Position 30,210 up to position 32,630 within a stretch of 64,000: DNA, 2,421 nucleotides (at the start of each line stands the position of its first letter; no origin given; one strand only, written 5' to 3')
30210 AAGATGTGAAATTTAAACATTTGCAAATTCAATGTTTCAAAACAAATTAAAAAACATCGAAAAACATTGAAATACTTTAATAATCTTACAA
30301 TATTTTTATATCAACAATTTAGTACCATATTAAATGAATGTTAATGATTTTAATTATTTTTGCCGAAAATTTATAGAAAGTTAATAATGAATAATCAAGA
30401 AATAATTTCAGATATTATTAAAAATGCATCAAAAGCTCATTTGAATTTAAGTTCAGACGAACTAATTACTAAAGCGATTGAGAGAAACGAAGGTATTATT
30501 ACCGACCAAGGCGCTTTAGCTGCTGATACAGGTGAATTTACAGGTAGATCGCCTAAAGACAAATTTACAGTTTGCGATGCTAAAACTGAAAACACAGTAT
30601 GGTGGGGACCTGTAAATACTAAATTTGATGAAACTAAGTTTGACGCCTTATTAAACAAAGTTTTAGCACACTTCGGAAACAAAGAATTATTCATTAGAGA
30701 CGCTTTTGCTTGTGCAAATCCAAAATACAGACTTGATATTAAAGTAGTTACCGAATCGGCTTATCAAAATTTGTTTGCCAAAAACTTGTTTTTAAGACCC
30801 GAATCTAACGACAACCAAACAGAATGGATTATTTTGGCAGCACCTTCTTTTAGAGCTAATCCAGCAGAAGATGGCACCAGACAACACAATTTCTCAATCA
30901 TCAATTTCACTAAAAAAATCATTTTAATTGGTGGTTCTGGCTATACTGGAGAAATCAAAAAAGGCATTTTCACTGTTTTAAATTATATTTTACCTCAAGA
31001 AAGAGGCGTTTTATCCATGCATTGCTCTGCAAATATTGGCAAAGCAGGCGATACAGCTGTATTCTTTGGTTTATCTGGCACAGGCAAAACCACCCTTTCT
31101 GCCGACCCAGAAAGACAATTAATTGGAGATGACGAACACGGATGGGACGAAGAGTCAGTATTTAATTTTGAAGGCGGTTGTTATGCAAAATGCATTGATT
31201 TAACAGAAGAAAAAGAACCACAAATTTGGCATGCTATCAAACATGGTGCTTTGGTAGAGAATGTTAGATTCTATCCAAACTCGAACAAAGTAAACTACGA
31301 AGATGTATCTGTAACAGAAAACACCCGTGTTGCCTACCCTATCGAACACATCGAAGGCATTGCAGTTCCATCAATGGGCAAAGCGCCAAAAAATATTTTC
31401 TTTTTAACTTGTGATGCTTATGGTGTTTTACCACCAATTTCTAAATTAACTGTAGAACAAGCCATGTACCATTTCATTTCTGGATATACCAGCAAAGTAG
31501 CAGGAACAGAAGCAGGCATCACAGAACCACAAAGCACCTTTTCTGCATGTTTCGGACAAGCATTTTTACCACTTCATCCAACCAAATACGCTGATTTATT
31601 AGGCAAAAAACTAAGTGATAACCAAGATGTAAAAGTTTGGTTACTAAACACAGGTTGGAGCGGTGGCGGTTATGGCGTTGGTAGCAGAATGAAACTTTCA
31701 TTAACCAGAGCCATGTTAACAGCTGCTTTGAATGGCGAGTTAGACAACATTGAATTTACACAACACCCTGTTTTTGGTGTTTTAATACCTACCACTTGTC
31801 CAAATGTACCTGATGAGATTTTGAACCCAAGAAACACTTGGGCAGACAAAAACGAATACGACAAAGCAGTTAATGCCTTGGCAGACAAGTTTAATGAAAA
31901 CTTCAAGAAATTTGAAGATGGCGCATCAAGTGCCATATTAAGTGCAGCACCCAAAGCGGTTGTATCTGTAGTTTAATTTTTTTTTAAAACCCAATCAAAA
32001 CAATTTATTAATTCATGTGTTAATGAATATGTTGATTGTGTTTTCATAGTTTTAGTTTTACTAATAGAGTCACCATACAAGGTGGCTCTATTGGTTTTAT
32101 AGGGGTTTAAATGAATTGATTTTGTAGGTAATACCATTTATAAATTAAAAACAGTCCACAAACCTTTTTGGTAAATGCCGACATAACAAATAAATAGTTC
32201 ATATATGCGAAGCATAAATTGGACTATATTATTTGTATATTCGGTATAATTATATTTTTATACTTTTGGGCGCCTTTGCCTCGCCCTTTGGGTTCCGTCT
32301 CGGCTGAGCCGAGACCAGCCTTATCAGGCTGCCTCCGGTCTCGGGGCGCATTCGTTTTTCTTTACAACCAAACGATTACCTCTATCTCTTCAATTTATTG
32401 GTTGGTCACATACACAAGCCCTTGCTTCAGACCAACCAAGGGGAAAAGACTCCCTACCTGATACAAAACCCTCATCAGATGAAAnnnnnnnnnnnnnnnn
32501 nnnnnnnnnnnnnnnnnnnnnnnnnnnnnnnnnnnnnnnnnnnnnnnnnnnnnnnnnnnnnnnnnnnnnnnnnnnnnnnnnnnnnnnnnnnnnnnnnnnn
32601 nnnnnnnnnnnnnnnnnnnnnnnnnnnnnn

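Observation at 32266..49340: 17-kb defence island bracketed by ~95-bp GC-rich inverted repeats, with no integrase, transposase or tRNA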

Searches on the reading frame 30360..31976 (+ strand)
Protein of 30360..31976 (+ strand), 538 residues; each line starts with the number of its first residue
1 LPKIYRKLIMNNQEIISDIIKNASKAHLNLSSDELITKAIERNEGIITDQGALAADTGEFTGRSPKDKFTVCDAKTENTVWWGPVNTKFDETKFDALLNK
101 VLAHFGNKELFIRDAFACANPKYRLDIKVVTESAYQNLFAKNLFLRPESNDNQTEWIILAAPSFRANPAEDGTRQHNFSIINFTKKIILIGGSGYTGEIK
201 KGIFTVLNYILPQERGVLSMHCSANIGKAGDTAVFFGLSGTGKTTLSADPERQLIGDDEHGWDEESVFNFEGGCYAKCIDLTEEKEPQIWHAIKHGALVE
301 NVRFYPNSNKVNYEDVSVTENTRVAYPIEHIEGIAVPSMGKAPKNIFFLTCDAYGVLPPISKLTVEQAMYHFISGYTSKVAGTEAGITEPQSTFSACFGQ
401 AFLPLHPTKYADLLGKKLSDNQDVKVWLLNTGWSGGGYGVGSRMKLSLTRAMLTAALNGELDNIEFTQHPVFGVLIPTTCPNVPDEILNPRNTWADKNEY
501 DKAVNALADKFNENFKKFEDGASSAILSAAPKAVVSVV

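Call 9: search_protein_families(library=pfam, proteins=[window:30360-31976:+], max_evalue=0.01)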
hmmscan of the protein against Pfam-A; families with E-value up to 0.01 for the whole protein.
window:30360-31976:+ (538 aa): 1 family
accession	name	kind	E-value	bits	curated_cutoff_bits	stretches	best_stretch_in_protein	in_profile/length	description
PF01293.25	PEPCK_ATP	-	3.5e-216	718.8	26.5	1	25-486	2-465/465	Phosphoenolpyruvate carboxykinase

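Call 15: find_encoding_contigs(protein=window:30360-31976:+, flank=10000, max_places=10)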
Protein window:30360-31976:+ (538 aa): no gene with exactly this product is on record in the collection.

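Call 17: find_homologous_proteins(query=window:30360-31976:+, max_evalue=1e-100)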
Query window:30360-31976:+ (538 aa): 8000 proteins with E <= 1e-100 among 8000 candidates; the best 120 are listed.
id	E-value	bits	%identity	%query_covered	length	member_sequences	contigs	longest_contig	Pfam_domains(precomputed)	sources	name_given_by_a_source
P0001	0.0e+0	1148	93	98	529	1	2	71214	PF01293.26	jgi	jgi:phosphoenolpyruvate carboxykinase (ATP)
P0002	0.0e+0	1107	89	98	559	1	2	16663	PF01293.26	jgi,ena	jgi:phosphoenolpyruvate carboxykinase (ATP)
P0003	0.0e+0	1106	89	98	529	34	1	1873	PF01293.26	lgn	-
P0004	0.0e+0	1105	89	98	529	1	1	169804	PF01293.26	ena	-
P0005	0.0e+0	1099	89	98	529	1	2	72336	PF01293.26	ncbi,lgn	-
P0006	0.0e+0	1080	87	98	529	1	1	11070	PF01293.26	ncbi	-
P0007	0.0e+0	1036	83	98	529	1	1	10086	PF01293.26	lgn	-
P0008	0.0e+0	1033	83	98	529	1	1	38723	PF01293.26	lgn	-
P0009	0.0e+0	1029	83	98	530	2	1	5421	PF01293.26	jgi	jgi:phosphoenolpyruvate carboxykinase (ATP)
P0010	0.0e+0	1026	83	98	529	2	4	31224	PF01293.26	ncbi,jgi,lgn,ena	-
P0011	0.0e+0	1022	83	98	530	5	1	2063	PF01293.26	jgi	jgi:phosphoenolpyruvate carboxykinase (ATP)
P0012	0.0e+0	1015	81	98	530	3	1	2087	PF01293.26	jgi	jgi:phosphoenolpyruvate carboxykinase (ATP)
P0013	0.0e+0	1010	81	98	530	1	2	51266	PF01293.26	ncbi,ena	-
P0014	0.0e+0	1010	80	98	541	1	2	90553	PF01293.26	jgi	jgi:phosphoenolpyruvate carboxykinase (ATP)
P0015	0.0e+0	1009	81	99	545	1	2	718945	PF01293.26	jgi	jgi:phosphoenolpyruvate carboxykinase (ATP)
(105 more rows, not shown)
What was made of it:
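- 30360..31976 (+): pckA, the left core flank. The true start is probably at 30387, giving 529 aa as in its homologues. calls 9, 17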

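Call 18: find_encoding_contigs(protein=P0001, flank=10000, max_places=3)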
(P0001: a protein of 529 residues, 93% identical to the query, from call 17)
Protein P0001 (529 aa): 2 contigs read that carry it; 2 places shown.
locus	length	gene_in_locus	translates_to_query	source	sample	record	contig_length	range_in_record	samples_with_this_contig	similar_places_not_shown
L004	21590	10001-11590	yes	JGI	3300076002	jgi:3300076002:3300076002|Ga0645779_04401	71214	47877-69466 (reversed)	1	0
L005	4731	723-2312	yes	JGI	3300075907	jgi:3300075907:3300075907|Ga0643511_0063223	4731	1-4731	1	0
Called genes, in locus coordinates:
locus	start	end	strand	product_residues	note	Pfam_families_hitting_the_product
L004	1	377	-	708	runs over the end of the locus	?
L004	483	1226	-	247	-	PF16231:DUF4890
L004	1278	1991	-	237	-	PF02678:Pirin, PF17954:Pirin_C_2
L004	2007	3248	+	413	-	PF17899:Peptidase_M61_N, PF05299:Peptidase_M61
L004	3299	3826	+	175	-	PF00595:PDZ (weak), PF17820:PDZ_6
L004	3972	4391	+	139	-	-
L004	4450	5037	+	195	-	-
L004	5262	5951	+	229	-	-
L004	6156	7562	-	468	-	PF00753:Lactamase_B, PF23023:Anti-Pycsar_Apyc1, PF12706:Lactamase_B_2 (weak), PF16661:Lactamase_B_6, PF10996:Beta-Casp, PF07521:RMMBL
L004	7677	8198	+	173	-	-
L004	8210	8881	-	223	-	PF00005:ABC_tran, PF13304:AAA_21 (faint)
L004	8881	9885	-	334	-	PF01032:FecCD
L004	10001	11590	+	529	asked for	PF01293:PEPCK_ATP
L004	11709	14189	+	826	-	PF13715:CarbopepD_reg_2, PF07715:Plug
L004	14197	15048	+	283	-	PF14054:DUF4249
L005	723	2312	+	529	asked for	PF01293:PEPCK_ATP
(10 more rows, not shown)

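Call 19: find_encoding_contigs(protein=P0004, flank=10000, max_places=3)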
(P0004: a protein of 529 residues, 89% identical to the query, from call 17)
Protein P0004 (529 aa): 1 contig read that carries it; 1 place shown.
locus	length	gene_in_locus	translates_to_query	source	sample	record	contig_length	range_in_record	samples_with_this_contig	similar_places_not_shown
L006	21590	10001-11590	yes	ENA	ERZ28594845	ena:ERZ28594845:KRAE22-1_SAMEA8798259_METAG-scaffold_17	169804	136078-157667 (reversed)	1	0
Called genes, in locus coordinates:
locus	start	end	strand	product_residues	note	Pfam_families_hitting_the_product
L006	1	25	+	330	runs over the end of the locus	PF00691:OmpA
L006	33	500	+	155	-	PF02590:SPOUT_MTase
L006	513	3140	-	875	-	PF01411:tRNA-synt_2c, PF07973:tRNA_SAD, PF02272:DHHA1 (weak)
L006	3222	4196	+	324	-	PF01551:Peptidase_M23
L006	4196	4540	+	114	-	PF13411:MerR_1, PF00376:MerR (weak)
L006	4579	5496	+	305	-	PF28533:DUF8429, PF28532:DUF8428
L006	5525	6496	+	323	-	PF00365:PFK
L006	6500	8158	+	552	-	PF02463:SMC_N, PF13476:AAA_23, PF13555:AAA_29 (weak), PF13304:AAA_21 (faint)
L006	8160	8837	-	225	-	PF00005:ABC_tran, PF13304:AAA_21 (faint)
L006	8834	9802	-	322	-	PF01032:FecCD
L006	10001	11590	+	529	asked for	PF01293:PEPCK_ATP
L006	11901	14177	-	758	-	PF13715:CarbopepD_reg_2, PF07715:Plug, PF00593:TonB_dep_Rec_b-barrel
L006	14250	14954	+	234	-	PF01325:Fe_dep_repress, PF13412:HTH_24 (weak), PF13545:HTH_Crp_2 (weak), PF02742:Fe_dep_repr_C, PF04023:FeoA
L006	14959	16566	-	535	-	PF01656:CbiA (weak), PF06418:CTP_synth_N, PF00117:GATase, PF07722:Peptidase_C26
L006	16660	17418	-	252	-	PF02348:CTP_transf_3, PF12804:NTP_transf_3 (weak)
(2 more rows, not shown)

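Call 20: find_encoding_contigs(protein=P0005, flank=10000, max_places=3)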
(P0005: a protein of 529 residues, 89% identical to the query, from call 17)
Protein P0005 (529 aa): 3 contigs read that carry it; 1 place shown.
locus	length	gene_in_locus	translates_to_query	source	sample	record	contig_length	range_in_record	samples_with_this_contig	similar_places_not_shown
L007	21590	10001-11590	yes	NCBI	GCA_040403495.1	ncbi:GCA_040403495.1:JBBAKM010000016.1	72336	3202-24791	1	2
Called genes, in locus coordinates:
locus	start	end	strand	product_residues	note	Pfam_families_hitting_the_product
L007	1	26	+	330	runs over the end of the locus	PF00691:OmpA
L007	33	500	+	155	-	PF02590:SPOUT_MTase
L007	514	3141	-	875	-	PF01411:tRNA-synt_2c, PF07973:tRNA_SAD, PF02272:DHHA1 (weak)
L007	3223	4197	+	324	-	PF01551:Peptidase_M23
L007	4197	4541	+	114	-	PF13411:MerR_1, PF00376:MerR (weak)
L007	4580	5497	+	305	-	PF28533:DUF8429, PF28532:DUF8428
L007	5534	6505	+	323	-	PF00365:PFK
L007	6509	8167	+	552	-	PF02463:SMC_N, PF13175:AAA_15 (faint), PF13476:AAA_23, PF13555:AAA_29 (weak), PF13304:AAA_21 (faint)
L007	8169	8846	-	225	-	PF00005:ABC_tran, PF13175:AAA_15 (faint), PF13304:AAA_21 (faint)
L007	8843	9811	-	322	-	PF01032:FecCD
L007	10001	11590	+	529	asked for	PF01293:PEPCK_ATP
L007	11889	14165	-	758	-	PF13620:CarboxypepD_reg (weak), PF13715:CarbopepD_reg_2, PF07715:Plug, PF00593:TonB_dep_Rec_b-barrel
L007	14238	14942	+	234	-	PF01325:Fe_dep_repress, PF13412:HTH_24 (weak), PF13545:HTH_Crp_2 (weak), PF02742:Fe_dep_repr_C, PF04023:FeoA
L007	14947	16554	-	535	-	PF01656:CbiA (weak), PF06418:CTP_synth_N, PF00117:GATase, PF07722:Peptidase_C26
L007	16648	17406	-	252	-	PF02348:CTP_transf_3, PF12804:NTP_transf_3 (weak)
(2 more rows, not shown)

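Call 38: find_encoding_contigs(protein=P0002, flank=10000, max_places=4)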
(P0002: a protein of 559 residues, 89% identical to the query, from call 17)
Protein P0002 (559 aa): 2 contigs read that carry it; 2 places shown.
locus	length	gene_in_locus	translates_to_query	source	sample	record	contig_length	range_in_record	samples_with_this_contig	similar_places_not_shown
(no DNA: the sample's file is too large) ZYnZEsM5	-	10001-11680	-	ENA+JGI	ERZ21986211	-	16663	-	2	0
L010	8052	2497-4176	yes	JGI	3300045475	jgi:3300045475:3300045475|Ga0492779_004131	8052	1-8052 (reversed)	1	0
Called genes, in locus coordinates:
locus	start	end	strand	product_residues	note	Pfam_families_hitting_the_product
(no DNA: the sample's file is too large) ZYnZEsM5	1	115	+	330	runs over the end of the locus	PF00691:OmpA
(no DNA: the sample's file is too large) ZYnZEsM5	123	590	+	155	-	PF02590:SPOUT_MTase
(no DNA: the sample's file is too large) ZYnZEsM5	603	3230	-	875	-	PF01411:tRNA-synt_2c, PF07973:tRNA_SAD, PF02272:DHHA1 (weak)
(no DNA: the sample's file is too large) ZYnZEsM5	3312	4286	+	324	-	PF01551:Peptidase_M23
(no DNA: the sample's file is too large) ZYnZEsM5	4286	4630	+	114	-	PF13411:MerR_1, PF00376:MerR (weak)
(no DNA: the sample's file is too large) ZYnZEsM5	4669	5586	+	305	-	PF28533:DUF8429, PF28532:DUF8428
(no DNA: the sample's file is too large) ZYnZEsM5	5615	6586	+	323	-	PF00365:PFK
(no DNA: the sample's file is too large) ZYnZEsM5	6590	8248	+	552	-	PF02463:SMC_N, PF13476:AAA_23, PF13555:AAA_29 (weak), PF13304:AAA_21 (faint)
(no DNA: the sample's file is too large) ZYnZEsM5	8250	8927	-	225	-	PF00005:ABC_tran, PF13304:AAA_21 (faint)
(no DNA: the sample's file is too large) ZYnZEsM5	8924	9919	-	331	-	PF01032:FecCD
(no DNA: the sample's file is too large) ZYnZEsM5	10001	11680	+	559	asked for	PF01293:PEPCK_ATP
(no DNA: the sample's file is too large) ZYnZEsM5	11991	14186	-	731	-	PF13715:CarbopepD_reg_2, PF07715:Plug, PF00593:TonB_dep_Rec_b-barrel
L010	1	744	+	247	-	?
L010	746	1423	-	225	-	PF00005:ABC_tran, PF13304:AAA_21 (faint)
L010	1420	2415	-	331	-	PF01032:FecCD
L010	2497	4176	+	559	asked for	PF01293:PEPCK_ATP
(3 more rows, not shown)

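Call 39: find_encoding_contigs(protein=P0006, flank=10000, max_places=4)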
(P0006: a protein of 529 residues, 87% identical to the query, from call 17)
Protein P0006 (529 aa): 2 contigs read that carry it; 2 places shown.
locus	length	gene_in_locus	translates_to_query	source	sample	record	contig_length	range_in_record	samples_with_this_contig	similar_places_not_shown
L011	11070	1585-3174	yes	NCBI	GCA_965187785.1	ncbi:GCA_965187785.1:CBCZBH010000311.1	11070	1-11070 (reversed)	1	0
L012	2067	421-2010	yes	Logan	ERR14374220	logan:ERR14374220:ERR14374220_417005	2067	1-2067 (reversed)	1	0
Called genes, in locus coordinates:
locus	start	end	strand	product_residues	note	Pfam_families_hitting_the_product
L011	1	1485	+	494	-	?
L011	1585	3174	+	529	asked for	PF01293:PEPCK_ATP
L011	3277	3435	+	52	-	-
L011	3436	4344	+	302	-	PF04773:FecR, PF16344:FecR_C (weak)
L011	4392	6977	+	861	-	PF13715:CarbopepD_reg_2, PF07715:Plug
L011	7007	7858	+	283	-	-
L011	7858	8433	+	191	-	PF03588:Leu_Phe_trans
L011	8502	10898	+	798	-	PF00676:E1_dh, PF02779:Transket_pyr, PF02780:Transketolase_C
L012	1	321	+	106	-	?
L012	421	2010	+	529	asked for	PF01293:PEPCK_ATP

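Call 40: find_encoding_contigs(protein=P0008, flank=10000, max_places=4)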
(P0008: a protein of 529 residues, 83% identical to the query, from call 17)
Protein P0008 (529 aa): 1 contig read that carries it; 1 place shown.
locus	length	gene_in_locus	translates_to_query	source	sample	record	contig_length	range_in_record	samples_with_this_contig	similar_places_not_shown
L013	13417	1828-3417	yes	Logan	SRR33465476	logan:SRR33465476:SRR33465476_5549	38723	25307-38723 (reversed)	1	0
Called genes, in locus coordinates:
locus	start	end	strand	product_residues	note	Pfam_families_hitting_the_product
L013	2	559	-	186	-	?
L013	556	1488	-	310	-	PF01032:FecCD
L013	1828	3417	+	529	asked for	PF01293:PEPCK_ATP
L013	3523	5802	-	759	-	PF13620:CarboxypepD_reg (weak), PF13715:CarbopepD_reg_2, PF07715:Plug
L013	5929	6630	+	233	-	PF01325:Fe_dep_repress, PF13545:HTH_Crp_2 (weak), PF02742:Fe_dep_repr_C, PF04023:FeoA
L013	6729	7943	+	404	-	-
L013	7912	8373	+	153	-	PF00355:Rieske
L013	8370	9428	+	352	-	PF09375:Peptidase_M75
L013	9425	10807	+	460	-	PF06537:DHOR, PF00034:Cytochrom_C (faint)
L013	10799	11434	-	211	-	PF01323:DSBA, PF13462:Thioredoxin_4 (faint), PF13743:Thioredoxin_5 (weak)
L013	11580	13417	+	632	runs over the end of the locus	PF00005:ABC_tran, PF02463:SMC_N (faint), PF03193:RsgA_GTPase (faint), PF13555:AAA_29 (faint), PF13304:AAA_21 (faint), PF12848:ABC_tran_Xtn, PF00005:ABC_tran, PF16326:ABC_tran_CTD (weak), +1 more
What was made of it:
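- On TIR-bounded transposon or MITE-bracketed composite: An empty site is seen at gene-order level in five relatives (calls 19, 20, 38, 40).
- On Core defence hotspot: Two others, at 93% and 87% PckA identity, have different synteny downstream of pckA (calls 18-20, 38-40).
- Checked: The ancestral adjacency pckA-><-TBDR-DtxR is seen in five contigs from relatives (calls 19, 20, 38, 40).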

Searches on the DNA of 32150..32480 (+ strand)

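Call 34: search_rna_families(source=window, start=32150, end=32480, threshold=evalue, max_evalue=10, show_alignments=2)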
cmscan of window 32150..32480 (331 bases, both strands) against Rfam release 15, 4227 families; matches with E-value up to 10: 5.
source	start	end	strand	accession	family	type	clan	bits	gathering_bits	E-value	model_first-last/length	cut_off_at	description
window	32226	32351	+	RF00457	IRES_mnt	Cis-reg; IRES;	-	15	100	0.1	1-203/203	no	Mnt IRES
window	32178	32246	+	RF03709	MIR1878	Gene; miRNA;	-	15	70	5.7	1-100/100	no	MIR1878 microRNA precursor family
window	32169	32198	+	RF01078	PK-PYVV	Cis-reg;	-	14.2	65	5.2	1-58/58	no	3'-terminal pseudoknot in PYVV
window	32198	32272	+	RF00437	HLE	Cis-reg;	-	12.1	60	6.6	53-130/130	no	Hairy RNA localisation element (HLE)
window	32307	32408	-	RF02158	NPPA-AS1_3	Gene; lncRNA;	-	9.8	55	9.3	1-108/108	no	NPPA antisense RNA 1 conserved region 3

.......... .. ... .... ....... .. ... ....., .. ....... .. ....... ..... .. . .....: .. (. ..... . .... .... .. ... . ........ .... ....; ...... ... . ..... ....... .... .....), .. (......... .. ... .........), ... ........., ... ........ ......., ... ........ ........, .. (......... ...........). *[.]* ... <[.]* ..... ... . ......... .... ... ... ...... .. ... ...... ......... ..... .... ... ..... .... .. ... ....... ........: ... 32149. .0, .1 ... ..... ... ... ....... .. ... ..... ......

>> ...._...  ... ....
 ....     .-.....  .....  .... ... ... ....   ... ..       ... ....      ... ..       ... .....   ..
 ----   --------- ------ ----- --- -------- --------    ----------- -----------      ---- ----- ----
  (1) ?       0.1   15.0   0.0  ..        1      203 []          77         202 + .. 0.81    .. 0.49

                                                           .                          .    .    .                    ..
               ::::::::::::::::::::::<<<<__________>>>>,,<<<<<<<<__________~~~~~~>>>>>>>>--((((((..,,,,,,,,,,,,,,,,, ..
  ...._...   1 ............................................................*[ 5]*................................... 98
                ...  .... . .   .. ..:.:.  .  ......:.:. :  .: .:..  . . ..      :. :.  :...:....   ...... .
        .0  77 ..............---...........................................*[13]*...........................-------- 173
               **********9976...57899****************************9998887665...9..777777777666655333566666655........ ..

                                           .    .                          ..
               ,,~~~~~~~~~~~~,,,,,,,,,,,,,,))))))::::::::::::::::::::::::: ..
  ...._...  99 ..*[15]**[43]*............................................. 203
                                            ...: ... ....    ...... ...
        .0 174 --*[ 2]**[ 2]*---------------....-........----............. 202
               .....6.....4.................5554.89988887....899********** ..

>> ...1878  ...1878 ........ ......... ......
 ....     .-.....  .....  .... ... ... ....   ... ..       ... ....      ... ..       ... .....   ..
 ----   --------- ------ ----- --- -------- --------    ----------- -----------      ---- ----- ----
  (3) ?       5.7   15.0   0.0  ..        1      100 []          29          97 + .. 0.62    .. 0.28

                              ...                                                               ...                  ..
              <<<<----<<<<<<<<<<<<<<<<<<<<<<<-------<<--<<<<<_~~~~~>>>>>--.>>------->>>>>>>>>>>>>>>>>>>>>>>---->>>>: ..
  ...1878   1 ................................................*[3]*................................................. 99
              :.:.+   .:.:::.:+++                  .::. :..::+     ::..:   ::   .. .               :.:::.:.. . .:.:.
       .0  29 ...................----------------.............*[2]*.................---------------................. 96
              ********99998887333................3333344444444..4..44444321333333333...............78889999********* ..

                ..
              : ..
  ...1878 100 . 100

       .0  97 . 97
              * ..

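Call 54: search_dna_similar(query=window:32255-32365:+, collection=plasmids, mode=distant, max_evalue=1, max_rows=15)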
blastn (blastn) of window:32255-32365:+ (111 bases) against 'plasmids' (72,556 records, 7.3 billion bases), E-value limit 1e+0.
Records with a match: 1; places in all: 1; records where one place covers at least 80% of the query: 0.
Best place of each record, by identity: 90-95% 1.
By first word of the organism name: Bosea 1.
By predicted mobility (MOB-suite, as given by PLSDB): non-mobilizable 1.
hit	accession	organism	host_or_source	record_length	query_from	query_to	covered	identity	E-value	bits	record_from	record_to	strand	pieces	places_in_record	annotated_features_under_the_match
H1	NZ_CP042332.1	Bosea sp. F3-2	soybean,soil sample,rhizosphere soil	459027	42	69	25%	92.9%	9e-1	39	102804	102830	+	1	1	none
